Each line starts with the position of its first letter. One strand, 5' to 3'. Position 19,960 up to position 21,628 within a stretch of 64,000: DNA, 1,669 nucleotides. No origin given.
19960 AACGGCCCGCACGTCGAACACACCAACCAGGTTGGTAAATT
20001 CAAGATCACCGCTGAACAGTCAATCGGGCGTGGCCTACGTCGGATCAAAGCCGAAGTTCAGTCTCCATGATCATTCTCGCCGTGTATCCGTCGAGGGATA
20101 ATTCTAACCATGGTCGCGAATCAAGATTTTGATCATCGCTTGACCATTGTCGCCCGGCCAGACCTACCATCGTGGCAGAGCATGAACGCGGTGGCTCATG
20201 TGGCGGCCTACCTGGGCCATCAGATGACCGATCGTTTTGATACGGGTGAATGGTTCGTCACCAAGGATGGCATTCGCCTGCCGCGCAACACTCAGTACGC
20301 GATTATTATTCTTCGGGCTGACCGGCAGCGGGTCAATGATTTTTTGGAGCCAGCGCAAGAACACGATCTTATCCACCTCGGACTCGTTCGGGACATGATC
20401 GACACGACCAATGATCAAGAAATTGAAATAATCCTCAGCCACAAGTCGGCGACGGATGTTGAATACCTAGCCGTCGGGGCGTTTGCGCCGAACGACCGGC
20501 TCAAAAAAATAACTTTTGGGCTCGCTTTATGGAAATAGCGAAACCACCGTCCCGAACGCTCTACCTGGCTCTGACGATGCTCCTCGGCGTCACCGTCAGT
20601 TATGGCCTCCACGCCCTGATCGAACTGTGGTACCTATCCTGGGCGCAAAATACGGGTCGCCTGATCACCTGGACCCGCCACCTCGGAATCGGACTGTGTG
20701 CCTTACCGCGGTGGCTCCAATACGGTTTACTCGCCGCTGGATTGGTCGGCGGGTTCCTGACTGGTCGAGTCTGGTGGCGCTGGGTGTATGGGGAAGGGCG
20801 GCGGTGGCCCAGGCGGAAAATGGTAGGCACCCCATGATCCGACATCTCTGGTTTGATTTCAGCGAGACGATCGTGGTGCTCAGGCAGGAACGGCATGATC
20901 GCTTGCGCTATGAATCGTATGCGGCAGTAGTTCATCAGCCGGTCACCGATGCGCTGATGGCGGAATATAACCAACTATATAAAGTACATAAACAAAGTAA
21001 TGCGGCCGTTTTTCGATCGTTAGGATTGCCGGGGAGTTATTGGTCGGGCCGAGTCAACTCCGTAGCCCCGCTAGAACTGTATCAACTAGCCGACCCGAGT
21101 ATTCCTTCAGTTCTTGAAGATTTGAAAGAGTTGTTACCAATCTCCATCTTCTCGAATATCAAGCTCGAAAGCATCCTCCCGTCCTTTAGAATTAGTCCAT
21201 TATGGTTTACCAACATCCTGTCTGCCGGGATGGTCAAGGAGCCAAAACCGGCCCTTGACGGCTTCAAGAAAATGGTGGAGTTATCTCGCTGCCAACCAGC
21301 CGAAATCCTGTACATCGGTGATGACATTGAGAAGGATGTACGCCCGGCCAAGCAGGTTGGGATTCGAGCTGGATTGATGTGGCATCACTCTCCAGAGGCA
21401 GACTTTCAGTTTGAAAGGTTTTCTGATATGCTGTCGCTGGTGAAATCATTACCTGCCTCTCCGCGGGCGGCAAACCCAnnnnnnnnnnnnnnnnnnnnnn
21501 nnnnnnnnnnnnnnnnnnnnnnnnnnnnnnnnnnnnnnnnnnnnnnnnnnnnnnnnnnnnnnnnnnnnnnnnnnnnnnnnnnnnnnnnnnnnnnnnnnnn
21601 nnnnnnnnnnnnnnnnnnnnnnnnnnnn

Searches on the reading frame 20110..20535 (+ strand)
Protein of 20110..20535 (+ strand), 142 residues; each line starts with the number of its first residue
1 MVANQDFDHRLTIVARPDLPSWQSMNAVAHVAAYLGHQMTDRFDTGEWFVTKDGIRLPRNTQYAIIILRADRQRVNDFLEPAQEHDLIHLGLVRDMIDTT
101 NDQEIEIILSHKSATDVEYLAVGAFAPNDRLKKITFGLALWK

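Call 9: search_protein_families(library=pfam, proteins=[window:20110-20535:+])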
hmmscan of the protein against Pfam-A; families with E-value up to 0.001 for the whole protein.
window:20110-20535:+ (142 aa): 1 family
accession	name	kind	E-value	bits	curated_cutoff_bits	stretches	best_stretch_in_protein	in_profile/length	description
PF09391.15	DUF2000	-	2.1e-19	70.2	25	1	10-142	2-133/133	Protein of unknown function (DUF2000)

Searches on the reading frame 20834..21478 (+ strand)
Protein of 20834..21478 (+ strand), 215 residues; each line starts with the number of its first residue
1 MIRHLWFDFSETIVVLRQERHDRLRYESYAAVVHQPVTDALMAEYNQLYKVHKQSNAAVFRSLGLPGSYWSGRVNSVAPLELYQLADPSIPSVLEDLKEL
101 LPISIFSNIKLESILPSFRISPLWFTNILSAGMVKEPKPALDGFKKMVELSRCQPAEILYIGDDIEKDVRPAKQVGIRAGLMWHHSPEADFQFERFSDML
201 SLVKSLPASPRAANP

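Call 9: search_protein_families(library=pfam, proteins=[window:20834-21478:+])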
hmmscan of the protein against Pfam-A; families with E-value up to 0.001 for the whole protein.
window:20834-21478:+ (215 aa): 2 families
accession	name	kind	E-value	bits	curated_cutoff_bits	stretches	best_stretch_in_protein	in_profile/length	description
PF13419.12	HAD_2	-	3.4e-08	34.2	23.8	1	90-179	84-175/178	Haloacid dehalogenase-like hydrolase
PF00702.32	Hydrolase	-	2.1e-06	28.7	26.4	1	64-176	77-191/191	haloacid dehalogenase-like hydrolase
